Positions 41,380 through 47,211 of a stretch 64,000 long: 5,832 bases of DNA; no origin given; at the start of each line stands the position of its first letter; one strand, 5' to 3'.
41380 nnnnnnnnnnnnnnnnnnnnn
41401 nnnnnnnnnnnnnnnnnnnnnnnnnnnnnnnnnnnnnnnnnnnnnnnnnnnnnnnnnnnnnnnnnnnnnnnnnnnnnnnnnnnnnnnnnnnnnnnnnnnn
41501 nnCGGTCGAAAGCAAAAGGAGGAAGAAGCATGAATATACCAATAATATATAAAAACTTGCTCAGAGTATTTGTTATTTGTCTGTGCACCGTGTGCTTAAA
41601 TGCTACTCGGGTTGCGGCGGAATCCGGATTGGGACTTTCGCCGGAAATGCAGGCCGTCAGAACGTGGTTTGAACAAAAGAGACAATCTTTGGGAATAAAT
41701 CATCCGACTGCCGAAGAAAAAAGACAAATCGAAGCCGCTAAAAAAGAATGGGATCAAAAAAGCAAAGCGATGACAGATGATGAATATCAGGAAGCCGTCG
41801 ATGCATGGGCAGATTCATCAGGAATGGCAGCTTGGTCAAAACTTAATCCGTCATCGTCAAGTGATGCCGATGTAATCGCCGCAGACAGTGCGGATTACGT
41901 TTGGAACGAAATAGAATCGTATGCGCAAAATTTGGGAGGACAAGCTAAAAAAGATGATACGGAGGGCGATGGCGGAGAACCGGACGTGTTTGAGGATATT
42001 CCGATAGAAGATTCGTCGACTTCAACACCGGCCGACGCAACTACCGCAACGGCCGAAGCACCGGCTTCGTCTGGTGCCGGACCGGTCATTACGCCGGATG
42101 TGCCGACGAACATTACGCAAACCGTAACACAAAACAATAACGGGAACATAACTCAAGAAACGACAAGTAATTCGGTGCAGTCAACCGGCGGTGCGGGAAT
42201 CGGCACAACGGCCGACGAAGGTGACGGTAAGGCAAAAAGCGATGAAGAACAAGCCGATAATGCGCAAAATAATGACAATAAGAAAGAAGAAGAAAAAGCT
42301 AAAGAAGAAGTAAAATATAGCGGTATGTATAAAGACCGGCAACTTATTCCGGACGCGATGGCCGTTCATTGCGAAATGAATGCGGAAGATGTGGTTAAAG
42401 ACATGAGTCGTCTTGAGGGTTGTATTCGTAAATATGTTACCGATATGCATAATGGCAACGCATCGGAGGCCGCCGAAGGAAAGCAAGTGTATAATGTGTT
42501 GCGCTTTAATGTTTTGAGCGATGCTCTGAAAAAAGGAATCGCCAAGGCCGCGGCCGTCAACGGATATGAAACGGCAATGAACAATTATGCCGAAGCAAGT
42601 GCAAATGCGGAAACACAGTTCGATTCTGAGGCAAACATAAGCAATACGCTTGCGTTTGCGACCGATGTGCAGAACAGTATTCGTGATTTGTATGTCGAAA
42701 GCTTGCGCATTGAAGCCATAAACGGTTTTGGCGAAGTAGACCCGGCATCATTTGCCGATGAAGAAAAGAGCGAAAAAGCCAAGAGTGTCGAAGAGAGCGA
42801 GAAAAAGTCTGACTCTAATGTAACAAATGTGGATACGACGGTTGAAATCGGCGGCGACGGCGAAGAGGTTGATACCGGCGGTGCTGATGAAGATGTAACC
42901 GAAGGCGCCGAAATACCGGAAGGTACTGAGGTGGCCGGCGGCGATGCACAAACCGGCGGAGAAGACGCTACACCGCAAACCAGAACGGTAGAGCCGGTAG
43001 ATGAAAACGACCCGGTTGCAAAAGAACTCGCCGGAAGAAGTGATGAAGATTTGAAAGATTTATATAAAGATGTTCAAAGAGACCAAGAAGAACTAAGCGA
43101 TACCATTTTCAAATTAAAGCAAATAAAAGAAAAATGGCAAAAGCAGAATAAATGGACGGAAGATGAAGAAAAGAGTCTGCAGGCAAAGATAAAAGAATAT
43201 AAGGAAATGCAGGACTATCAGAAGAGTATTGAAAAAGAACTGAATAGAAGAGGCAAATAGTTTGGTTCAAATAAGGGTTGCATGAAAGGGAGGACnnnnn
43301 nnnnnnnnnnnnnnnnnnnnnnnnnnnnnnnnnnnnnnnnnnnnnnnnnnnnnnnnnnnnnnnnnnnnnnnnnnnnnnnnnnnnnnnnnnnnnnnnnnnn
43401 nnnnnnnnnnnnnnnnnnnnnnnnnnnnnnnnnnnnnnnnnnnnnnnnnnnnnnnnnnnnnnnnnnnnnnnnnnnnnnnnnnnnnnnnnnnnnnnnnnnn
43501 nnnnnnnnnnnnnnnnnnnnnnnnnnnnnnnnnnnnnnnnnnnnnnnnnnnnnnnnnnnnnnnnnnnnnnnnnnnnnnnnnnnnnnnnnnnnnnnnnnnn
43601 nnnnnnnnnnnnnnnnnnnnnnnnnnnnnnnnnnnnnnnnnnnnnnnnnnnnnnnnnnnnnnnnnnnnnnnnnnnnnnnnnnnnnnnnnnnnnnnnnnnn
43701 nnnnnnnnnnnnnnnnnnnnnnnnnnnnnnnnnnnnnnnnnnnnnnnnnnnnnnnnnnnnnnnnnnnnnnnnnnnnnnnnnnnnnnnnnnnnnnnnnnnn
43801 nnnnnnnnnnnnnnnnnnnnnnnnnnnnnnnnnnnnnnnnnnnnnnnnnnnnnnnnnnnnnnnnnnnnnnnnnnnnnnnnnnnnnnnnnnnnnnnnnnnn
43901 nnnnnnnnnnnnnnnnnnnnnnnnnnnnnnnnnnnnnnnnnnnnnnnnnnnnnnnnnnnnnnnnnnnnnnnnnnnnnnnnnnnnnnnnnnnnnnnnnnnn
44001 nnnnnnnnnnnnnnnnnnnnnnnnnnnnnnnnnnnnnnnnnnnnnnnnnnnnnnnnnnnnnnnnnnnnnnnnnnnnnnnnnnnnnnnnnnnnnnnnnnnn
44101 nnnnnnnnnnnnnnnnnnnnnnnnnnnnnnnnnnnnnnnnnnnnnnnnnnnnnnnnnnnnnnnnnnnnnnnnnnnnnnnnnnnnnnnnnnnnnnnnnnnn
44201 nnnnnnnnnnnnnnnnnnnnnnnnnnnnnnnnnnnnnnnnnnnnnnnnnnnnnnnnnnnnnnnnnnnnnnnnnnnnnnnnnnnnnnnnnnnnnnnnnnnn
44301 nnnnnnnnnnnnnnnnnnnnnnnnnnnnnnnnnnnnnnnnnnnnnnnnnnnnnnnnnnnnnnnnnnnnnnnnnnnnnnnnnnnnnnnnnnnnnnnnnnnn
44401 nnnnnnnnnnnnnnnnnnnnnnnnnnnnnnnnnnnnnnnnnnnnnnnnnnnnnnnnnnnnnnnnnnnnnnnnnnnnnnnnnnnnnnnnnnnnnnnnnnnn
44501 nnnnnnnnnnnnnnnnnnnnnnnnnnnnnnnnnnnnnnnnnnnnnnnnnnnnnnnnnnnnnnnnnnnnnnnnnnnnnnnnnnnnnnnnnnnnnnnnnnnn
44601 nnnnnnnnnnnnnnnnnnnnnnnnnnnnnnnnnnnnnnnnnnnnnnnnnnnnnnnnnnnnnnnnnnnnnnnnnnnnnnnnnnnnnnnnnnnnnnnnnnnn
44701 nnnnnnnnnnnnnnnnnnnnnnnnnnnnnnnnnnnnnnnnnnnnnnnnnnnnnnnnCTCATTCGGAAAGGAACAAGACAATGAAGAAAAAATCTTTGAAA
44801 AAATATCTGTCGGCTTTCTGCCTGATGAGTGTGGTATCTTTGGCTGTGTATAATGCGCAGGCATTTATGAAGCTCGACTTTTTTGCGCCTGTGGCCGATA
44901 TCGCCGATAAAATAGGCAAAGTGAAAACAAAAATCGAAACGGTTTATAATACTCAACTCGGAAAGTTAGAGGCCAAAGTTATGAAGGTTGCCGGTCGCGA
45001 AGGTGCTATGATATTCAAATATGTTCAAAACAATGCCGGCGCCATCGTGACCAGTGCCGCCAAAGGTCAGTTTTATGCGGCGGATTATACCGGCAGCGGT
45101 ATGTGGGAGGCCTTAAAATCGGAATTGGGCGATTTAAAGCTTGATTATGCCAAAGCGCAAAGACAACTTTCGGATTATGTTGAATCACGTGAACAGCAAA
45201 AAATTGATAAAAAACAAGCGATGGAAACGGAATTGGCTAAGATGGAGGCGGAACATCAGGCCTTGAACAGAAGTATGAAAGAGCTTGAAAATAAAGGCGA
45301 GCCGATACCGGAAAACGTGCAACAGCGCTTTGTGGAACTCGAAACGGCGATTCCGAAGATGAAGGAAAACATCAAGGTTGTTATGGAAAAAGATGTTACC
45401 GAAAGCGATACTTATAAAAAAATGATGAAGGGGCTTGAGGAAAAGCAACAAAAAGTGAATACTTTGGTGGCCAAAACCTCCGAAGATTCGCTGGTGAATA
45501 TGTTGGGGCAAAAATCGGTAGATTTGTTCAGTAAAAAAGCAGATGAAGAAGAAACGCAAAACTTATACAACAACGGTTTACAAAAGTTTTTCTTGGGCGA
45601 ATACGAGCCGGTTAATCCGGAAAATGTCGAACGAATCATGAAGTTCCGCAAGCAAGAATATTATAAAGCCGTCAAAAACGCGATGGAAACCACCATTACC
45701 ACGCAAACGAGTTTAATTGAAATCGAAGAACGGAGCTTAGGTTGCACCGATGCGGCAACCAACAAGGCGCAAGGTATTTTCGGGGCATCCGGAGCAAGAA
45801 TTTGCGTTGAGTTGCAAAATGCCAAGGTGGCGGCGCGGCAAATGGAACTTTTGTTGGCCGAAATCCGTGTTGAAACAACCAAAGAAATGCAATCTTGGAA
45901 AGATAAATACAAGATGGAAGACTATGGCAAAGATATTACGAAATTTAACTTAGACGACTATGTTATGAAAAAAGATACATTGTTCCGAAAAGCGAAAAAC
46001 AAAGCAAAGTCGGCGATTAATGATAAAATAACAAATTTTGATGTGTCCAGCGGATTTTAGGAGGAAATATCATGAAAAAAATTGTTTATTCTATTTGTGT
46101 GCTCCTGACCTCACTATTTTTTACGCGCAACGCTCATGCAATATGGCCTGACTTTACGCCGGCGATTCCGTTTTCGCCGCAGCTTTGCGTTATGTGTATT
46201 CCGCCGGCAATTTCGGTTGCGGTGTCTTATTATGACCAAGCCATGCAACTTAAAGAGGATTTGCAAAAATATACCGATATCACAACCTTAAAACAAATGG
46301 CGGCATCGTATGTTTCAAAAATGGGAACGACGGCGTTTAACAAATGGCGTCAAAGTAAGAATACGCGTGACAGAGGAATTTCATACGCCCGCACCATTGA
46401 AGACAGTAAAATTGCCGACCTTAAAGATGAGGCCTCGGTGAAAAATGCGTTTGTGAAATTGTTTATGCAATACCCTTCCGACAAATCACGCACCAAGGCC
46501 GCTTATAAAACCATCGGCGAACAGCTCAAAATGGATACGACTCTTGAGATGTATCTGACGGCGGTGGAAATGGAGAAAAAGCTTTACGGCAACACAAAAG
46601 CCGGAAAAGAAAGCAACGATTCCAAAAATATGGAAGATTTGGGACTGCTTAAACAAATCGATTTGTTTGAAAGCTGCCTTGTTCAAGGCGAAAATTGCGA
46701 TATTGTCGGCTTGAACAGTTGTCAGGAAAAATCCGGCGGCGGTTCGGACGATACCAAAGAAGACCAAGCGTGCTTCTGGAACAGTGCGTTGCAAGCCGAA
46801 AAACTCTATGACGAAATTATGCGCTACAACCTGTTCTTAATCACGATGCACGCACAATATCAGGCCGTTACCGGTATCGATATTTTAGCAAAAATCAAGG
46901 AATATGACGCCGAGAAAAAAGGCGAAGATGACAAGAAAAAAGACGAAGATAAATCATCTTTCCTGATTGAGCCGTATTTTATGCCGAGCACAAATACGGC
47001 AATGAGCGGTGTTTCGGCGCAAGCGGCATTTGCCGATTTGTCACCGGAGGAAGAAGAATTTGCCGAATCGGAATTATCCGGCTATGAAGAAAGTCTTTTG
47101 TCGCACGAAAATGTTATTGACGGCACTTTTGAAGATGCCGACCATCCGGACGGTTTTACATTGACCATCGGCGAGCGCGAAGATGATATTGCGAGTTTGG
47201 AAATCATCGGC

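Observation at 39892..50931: The virB5/virB6 slot is filled by six Sec-signal, TM-less coiled-coil proteins; no polytopic VirB6 lies between virB4 and virB8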

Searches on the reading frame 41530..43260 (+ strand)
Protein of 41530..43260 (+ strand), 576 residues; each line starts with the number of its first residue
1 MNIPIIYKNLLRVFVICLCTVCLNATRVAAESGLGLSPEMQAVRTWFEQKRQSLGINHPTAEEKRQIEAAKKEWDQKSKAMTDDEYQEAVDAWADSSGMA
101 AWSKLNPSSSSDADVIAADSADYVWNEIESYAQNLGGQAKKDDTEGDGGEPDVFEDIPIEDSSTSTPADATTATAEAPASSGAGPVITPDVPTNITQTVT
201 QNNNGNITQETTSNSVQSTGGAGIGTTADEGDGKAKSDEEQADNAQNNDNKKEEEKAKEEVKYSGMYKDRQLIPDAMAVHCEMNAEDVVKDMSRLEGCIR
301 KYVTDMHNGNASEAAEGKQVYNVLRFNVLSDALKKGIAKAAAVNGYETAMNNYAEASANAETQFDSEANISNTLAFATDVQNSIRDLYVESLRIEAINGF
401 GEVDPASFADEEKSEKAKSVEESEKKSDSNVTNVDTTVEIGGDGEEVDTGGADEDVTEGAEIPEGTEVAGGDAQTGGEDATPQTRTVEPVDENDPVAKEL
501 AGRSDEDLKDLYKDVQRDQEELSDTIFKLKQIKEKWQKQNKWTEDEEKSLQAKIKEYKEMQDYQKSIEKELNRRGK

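Call 4: search_protein_families(library=pfam, proteins=[window:41530-43260:+], max_evalue=1)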
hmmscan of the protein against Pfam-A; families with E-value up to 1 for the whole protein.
window:41530-43260:+ (576 aa): 1 family
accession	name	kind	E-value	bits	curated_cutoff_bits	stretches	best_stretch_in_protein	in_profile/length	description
PF00249.37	Myb_DNA-binding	-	0.22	12.1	24.4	0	540-558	2-20/46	Myb-like DNA-binding domain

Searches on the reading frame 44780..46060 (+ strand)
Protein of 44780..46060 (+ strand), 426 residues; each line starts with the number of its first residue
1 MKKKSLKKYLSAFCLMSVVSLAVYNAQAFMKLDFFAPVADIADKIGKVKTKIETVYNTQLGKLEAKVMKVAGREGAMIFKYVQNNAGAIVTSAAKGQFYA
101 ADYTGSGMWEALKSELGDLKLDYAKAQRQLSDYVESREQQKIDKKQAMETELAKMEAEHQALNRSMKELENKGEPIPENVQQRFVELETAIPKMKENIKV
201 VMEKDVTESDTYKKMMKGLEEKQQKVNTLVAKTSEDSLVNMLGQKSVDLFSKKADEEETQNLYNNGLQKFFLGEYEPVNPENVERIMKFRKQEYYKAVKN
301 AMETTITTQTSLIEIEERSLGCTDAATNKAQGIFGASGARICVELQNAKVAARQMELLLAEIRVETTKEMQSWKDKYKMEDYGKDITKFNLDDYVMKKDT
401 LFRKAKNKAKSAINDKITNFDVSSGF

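Call 4: search_protein_families(library=pfam, proteins=[window:44780-46060:+], max_evalue=1)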
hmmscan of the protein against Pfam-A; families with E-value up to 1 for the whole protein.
window:44780-46060:+ (426 aa): 4 families
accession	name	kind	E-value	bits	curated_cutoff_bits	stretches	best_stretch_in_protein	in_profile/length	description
PF23991.1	DUF7310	-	0.0039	18.1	40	1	124-176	22-70/83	Coiled-coil region of unknown function (DUF7310)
PF04546.19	Sigma70_ner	-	0.13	12.6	29.7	0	128-316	20-210/210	Sigma-70, non-essential region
PF00435.27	Spectrin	-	0.49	11.3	29.9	1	132-198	32-96/105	Spectrin repeat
PF25088.1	GPKOW_C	-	0.87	10.2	65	1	174-235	38-90/107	GPKOW C-terminal domain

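Call 53: search_protein_families(library=pfam, alignment_id=A2, max_evalue=1)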
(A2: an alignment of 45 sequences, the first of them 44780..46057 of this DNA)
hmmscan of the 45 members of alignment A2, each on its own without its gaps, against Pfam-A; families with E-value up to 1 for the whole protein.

A. member 1, window:44780-46057:+ (426 aa): 4 families
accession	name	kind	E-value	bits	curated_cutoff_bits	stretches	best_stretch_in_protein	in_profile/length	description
PF23991.1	DUF7310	-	0.0039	18.1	40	1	124-176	22-70/83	Coiled-coil region of unknown function (DUF7310)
PF04546.19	Sigma70_ner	-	0.13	12.6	29.7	0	128-316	20-210/210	Sigma-70, non-essential region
PF00435.27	Spectrin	-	0.49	11.3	29.9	1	132-198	32-96/105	Spectrin repeat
PF25088.1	GPKOW_C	-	0.87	10.2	65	1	174-235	38-90/107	GPKOW C-terminal domain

B. families by the number of members that match (of 45 scanned): 118 families (the first 25 are shown)
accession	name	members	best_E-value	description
PF06103.16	DUF948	8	0.0075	Bacterial protein of unknown function (DUF948)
PF07889.17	DUF1664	4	0.011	Protein of unknown function (DUF1664)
PF07352.17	Phage_Mu_Gam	3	0.11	Bacteriophage Mu Gam like protein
PF09769.14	ApoO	3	0.13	Apolipoprotein O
PF20667.3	Sec10_N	2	0.00036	Exocyst complex component Sec10, N-terminal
PF06009.19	Laminin_II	2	0.0033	Laminin Domain II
PF23991.1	DUF7310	2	0.0039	Coiled-coil region of unknown function (DUF7310)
PF09651.16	Cas_APE2256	2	0.0081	CRISPR-associated protein (Cas_APE2256)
PF09718.15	Tape_meas_lam_C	2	0.0095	Lambda phage tail tape-measure protein (Tape_meas_lam_C)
PF15397.11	DUF4618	2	0.012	Domain of unknown function (DUF4618)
PF07219.19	HemY_N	2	0.015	HemY protein N-terminus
PF14282.11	FlxA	2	0.031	FlxA-like protein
PF04513.17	Baculo_PEP_C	2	0.049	Baculovirus polyhedron envelope protein, PEP, C terminus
PF09177.16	STX6_10_61_N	2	0.058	Syntaxin 6/10/61, N-terminal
PF01442.23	Apolipoprotein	2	0.1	Apolipoprotein A1/A4/E domain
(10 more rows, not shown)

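Call 54: search_solved_structures(query=A2, max_evalue=10, show_alignments=2)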
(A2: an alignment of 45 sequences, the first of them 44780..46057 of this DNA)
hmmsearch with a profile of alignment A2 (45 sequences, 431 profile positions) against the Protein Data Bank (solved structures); distinct sequences matched with E-value up to 10: 94 (the best 60 are shown).
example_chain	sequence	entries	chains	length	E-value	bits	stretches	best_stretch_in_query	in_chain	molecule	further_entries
6ds9_A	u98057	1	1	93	2.9e-05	26.5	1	155-240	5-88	de novo designed three helix bundle GRa3D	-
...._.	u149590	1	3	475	9.7e-05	24.8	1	104-208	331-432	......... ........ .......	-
4tql_A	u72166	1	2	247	0.00052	22.4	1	37-248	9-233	Three helix bundle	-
5xg2_A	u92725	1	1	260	0.00052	22.4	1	119-244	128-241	Chromosome partition protein Smc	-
9rgy_A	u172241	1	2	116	0.0064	18.8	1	155-240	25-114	sc-apCC3-CW-0NTT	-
9tll_A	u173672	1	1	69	0.0065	18.8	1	181-241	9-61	Sc-apCC-2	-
9tlt_A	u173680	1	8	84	0.0066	18.7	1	119-195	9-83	Sc-apCC-2-KLHL20-4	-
7zr2_A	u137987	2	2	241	0.0081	18.4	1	106-242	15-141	Spike protein S2',Chimeric protein mimic of SARS-CoV-2 Spike HR1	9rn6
1ez3_A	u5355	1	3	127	0.014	17.7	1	154-240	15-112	SYNTAXIN-1A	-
1br0_A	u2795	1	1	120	0.016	17.5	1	154-240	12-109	PROTEIN (SYNTAXIN 1-A)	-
9tls_A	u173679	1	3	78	0.02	17.1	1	148-201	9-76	Sc-apCC-2-KLHL20-3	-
1wle_A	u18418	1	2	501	0.022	17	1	181-235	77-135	Seryl-tRNA synthetase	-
6fia_A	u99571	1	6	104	0.025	16.8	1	77-173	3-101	LINE-1 retrotransposable element ORF1 protein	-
6uui_X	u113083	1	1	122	0.03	16.5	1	129-239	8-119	Keratin, type I cytoskeletal 10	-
4zry_A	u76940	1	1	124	0.038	16.2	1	129-239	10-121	Keratin, type I cytoskeletal 10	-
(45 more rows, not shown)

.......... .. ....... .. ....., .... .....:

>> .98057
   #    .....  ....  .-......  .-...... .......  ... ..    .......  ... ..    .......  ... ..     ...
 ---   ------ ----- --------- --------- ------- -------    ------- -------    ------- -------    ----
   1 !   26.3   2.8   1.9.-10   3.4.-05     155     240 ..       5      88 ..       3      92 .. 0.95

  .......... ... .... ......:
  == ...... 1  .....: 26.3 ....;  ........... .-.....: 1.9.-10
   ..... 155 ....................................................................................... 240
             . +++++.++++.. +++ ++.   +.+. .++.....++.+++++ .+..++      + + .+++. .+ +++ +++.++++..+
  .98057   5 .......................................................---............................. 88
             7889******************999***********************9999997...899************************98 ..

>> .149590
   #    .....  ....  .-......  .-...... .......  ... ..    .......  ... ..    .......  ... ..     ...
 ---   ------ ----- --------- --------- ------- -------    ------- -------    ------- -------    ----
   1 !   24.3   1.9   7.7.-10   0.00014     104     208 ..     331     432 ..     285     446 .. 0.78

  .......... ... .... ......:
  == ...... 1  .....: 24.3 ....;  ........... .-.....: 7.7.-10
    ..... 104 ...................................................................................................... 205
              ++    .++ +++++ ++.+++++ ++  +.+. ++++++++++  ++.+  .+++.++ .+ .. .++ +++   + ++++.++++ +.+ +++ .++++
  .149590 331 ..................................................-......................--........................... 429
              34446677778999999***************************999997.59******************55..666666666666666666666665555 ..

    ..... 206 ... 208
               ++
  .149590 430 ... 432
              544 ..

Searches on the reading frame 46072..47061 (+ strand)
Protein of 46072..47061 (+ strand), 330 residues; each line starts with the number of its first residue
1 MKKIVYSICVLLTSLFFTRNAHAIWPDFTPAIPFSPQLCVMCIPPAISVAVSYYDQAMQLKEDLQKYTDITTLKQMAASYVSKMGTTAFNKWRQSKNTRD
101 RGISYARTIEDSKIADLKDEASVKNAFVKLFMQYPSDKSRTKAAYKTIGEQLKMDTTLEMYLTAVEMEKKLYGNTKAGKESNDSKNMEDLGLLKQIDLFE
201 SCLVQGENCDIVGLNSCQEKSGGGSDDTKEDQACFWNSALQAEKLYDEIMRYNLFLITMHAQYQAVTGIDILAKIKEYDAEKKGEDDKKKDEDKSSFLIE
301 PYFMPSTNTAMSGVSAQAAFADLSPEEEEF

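Call 75: predict_structure(alignment_id=A3)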
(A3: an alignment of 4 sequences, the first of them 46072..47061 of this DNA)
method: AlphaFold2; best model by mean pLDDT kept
length: 330 residues; sequences in the alignment: 4
mean_pLDDT: 40.0   pTM: 0.28
mean pLDDT of the five models: 40.0, 39.8, 37.0, 35.8, 34.2
residues with pLDDT >= 90: 0; 70-90: 0; 50-70: 65; < 50: 265
segments of 3 or more residues with pLDDT < 50: 1-3, 16-165, 175-184, 219-227, 229-233, 242-276, 283-330
pLDDT, mean of each block of 10 residues (from residue 1): 53 47 31 34 34 35 35 34 33 38 31 32 34 34 39 40 52 48 53 58 53 52 45 50 47 43 37 41 45 32 29 26 27
secondary structure, 60 per line:
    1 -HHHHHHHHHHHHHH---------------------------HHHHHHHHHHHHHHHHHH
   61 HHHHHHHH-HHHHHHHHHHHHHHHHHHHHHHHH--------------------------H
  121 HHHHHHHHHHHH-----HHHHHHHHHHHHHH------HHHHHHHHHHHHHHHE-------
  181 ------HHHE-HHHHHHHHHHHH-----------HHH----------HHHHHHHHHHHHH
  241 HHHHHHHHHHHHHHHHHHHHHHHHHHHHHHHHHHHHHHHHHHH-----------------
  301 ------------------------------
elements in order: H2-15 H43-68 H70-93 H120-132 H138-151 H158-172 H192-203 H228-283

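Call 76: search_protein_representatives(alignment_id=A3)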
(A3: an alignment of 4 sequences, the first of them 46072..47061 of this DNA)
Query: 4 sequences, 349 profile positions. Proteins with E-value up to 0.001 (for the whole library): 96; up to 1e-10: 60; up to 1e-30: 43. The best 96 are listed.
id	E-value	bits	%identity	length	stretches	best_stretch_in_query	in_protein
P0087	1.3e-191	652.7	-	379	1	1-344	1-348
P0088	7.6e-185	630.4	-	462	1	1-345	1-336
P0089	3.5e-161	552.6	-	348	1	1-349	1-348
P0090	5.7e-154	528.9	-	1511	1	1-345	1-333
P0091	8.7e-129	446.1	-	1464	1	1-283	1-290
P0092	1.6e-92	326.8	-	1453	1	1-291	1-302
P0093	1.8e-89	316.8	-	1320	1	1-285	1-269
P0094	6.0e-89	315.0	-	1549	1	1-284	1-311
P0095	9.9e-88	311.0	-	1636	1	1-302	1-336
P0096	8.1e-87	308.0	-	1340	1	1-291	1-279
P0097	5.7e-85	302.0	-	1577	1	3-294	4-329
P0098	1.2e-84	300.9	-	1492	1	1-287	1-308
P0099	1.7e-84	300.4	-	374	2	2-181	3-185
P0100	4.1e-83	295.8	-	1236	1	7-297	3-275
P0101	6.6e-82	291.9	-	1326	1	1-284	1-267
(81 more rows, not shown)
